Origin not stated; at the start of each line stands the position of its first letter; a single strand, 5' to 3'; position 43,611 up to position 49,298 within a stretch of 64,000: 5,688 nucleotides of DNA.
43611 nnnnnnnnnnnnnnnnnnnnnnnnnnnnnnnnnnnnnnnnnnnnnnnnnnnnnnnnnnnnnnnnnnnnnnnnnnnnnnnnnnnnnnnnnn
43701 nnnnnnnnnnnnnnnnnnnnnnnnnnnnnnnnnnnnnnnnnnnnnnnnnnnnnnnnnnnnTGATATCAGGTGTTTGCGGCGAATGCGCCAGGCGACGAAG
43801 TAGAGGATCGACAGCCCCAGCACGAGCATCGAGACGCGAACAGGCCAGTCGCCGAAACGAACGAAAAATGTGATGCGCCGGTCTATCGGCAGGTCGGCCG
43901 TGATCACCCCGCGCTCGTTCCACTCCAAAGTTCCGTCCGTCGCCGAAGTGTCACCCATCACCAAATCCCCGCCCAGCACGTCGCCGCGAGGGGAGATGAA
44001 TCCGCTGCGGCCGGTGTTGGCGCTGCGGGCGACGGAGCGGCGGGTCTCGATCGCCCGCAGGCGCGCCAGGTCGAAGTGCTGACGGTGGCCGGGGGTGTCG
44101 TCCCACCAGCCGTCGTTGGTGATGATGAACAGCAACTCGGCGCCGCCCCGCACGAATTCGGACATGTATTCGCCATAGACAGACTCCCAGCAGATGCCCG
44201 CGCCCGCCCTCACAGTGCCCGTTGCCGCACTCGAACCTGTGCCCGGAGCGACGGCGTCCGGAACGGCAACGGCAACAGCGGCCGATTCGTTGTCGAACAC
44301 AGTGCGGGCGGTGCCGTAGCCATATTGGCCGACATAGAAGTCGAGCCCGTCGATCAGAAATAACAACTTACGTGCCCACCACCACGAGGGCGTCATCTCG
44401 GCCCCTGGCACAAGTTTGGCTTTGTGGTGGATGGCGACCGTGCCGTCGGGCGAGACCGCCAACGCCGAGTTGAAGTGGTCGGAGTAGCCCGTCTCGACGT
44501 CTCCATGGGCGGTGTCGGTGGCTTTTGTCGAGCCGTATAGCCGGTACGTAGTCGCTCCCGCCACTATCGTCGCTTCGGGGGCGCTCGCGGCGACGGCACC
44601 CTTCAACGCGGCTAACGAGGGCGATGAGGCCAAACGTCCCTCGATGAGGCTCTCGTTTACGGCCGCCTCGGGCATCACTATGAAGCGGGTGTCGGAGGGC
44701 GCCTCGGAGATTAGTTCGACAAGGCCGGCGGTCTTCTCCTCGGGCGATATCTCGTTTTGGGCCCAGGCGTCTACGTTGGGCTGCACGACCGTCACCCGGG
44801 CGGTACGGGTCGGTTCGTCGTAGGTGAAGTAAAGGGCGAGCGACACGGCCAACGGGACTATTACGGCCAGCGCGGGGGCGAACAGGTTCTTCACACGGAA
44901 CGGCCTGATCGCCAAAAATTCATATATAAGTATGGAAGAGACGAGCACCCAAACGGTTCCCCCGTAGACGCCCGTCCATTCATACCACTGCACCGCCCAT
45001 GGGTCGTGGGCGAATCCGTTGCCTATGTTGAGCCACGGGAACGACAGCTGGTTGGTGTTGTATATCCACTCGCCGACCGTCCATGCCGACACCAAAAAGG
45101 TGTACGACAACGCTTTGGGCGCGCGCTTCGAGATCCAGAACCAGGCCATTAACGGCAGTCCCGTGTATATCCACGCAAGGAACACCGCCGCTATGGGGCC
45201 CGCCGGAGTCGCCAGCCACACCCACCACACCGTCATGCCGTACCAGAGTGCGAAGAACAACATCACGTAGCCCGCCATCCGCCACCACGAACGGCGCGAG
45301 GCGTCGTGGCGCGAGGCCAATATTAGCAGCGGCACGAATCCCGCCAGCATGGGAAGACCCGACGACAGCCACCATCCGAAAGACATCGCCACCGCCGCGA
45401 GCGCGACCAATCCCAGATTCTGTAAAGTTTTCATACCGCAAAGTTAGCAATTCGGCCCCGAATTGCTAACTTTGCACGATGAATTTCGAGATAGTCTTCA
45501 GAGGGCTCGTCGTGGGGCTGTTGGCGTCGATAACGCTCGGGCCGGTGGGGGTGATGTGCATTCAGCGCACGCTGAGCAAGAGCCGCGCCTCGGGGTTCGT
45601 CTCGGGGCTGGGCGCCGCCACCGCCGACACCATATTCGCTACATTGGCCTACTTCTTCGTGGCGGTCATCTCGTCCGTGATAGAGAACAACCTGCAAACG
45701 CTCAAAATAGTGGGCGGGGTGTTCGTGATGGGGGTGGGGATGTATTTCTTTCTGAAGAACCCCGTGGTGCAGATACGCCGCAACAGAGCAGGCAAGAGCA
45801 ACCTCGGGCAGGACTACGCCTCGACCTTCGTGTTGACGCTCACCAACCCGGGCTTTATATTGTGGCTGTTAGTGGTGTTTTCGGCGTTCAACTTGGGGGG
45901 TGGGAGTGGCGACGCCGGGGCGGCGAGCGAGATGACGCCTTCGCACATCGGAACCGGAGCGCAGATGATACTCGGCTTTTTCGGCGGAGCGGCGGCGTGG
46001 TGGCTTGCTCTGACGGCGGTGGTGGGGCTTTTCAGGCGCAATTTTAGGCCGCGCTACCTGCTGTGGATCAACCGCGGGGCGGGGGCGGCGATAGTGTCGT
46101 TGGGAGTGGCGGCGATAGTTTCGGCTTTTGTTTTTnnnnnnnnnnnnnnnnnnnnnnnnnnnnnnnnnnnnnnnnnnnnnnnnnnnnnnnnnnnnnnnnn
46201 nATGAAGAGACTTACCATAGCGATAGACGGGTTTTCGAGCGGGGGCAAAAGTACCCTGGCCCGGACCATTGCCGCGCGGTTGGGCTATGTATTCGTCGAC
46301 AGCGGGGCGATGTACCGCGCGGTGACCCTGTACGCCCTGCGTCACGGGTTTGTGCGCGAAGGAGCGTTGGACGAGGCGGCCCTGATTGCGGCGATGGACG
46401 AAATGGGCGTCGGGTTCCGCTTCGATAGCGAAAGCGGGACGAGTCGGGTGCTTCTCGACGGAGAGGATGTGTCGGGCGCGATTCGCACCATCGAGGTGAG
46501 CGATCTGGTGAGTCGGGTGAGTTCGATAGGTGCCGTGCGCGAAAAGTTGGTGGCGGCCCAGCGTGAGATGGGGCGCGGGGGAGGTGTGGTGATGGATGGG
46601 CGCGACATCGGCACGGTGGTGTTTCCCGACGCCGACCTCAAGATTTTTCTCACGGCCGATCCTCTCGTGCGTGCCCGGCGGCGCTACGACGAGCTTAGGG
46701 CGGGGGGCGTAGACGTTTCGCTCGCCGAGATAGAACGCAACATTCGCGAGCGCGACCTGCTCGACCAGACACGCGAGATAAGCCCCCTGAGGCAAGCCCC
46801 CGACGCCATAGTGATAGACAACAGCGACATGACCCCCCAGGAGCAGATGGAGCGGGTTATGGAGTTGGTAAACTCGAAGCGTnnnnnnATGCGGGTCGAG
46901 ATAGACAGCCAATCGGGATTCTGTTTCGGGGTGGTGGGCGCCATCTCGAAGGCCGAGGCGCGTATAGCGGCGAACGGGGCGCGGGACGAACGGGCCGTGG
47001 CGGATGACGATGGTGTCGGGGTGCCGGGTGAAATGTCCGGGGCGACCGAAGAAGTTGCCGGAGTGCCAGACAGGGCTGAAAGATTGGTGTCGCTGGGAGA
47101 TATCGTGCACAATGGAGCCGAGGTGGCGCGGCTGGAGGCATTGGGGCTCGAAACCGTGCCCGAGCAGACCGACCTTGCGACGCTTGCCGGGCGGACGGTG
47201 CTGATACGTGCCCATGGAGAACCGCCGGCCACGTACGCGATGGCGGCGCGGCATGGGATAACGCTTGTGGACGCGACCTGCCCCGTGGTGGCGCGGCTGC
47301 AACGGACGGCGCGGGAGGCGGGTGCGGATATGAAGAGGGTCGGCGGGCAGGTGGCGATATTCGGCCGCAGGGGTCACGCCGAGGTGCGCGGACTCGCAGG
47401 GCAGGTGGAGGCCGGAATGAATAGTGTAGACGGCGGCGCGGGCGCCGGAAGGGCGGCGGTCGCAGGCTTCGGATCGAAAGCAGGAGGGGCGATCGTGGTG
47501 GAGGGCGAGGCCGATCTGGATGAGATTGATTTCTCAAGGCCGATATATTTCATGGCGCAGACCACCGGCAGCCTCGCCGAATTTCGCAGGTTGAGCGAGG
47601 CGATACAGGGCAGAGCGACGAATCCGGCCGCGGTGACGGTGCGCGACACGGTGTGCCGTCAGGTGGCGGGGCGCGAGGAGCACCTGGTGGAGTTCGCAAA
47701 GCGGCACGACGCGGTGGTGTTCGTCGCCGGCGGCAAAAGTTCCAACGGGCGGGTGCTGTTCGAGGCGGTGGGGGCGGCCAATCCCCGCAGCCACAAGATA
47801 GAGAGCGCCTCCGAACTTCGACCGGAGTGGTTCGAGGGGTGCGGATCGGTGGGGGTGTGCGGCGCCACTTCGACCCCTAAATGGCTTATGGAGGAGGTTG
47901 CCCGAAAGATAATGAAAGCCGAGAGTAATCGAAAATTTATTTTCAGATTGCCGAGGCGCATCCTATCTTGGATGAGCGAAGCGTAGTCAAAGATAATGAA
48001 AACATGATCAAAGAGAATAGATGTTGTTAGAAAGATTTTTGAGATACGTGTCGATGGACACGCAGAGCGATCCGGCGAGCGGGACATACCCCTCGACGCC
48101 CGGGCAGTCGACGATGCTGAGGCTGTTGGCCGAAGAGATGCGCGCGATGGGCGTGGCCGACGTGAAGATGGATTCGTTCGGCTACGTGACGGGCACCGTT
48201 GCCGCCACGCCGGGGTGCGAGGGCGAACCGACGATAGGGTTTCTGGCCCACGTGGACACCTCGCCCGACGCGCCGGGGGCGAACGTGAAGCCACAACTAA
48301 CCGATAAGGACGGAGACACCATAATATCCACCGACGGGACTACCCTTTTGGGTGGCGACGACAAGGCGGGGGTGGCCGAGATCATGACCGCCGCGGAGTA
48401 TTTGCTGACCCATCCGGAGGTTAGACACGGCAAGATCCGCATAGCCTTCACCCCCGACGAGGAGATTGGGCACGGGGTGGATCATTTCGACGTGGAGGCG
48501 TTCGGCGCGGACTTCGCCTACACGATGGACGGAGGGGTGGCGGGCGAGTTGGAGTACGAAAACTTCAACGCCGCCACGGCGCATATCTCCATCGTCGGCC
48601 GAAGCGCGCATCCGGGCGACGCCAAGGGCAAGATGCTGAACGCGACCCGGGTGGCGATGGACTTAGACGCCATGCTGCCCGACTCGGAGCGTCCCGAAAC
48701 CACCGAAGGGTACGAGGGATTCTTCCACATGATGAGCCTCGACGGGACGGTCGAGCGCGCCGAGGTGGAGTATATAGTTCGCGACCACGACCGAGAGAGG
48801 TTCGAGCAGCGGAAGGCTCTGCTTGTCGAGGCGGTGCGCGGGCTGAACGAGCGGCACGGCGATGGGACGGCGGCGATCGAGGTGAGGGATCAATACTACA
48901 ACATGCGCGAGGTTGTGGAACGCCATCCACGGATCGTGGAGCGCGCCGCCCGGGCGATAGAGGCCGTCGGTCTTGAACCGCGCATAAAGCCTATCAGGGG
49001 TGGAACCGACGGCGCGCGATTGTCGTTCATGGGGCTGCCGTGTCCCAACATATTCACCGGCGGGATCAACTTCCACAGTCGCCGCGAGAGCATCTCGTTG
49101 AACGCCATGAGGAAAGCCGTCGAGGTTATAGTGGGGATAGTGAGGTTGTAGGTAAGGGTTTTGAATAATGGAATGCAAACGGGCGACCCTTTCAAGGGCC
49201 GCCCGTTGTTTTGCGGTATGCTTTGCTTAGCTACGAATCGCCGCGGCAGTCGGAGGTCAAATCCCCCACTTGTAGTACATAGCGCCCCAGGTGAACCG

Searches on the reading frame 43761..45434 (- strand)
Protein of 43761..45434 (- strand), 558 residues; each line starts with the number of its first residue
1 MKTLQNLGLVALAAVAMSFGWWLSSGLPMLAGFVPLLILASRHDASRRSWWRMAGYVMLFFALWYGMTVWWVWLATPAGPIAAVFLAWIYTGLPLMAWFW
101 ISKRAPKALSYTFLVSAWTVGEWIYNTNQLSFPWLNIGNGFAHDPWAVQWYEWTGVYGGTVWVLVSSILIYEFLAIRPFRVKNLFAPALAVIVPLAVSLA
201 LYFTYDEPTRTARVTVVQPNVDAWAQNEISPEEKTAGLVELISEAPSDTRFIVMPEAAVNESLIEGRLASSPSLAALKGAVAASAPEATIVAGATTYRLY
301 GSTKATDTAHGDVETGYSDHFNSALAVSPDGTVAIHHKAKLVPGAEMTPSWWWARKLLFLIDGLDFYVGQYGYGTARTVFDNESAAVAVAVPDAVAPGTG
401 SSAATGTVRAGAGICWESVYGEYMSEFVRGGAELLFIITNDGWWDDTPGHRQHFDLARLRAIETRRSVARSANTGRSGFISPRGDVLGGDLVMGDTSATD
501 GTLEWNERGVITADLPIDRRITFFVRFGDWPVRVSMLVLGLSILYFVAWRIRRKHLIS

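Call 77: search_protein_families(library=pfam, proteins=[window:43761-45434:-], max_evalue=0.00001)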
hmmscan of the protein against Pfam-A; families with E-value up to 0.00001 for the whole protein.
window:43761-45434:- (558 aa): 2 families
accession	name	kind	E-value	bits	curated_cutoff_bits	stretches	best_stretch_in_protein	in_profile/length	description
PF20154.4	LNT_N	-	1.2e-15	58.5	27.1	1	18-169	11-159/159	Apolipoprotein N-acyltransferase N-terminal domain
PF00795.27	CN_hydrolase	-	1.9e-15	57.3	23.2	1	213-516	1-247/256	Carbon-nitrogen hydrolase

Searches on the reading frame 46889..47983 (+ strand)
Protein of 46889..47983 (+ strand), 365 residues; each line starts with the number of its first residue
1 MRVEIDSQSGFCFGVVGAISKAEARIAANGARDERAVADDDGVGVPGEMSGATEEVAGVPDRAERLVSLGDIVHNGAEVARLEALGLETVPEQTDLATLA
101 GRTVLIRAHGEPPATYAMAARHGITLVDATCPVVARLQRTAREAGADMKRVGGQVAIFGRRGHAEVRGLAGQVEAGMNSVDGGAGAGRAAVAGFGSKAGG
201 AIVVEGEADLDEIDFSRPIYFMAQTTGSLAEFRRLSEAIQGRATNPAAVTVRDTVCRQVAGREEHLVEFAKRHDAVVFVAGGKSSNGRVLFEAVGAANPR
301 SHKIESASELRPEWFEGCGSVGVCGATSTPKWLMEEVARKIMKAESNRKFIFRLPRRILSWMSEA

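Call 77: search_protein_families(library=pfam, proteins=[window:46889-47983:+], max_evalue=0.00001)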
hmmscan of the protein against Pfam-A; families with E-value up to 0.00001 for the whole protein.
window:46889-47983:+ (365 aa): 1 family
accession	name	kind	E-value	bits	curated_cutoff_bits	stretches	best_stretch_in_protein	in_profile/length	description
PF02401.23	LYTB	-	5.1e-65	219.9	24.5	1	62-341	26-266/267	LytB protein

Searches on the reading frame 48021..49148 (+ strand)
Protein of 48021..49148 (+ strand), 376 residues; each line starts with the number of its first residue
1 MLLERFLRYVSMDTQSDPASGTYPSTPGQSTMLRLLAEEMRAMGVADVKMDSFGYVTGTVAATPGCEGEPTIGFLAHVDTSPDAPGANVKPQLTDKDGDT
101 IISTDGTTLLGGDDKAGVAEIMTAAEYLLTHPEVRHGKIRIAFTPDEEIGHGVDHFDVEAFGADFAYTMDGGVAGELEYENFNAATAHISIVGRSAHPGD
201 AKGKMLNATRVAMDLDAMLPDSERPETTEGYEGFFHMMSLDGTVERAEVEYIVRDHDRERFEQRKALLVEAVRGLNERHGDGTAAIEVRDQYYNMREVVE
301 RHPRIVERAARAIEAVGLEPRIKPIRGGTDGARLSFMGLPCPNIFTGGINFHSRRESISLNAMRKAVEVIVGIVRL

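Call 69: search_protein_families(library=pfam, proteins=[window:48021-49148:+])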
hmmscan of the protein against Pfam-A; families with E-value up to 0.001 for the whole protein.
window:48021-49148:+ (376 aa): 3 families
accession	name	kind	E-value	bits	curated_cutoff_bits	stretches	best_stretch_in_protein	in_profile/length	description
PF07687.19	M20_dimer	-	5.1e-15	55.8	21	1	179-276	1-103/107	Peptidase dimerisation domain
PF01546.33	Peptidase_M20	-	1.1e-14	55.3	24.6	1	75-374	3-204/206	Peptidase family M20/M25/M40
PF05343.19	Peptidase_M42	-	0.00024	20.7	23.2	0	113-176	134-195/292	M42 glutamyl aminopeptidase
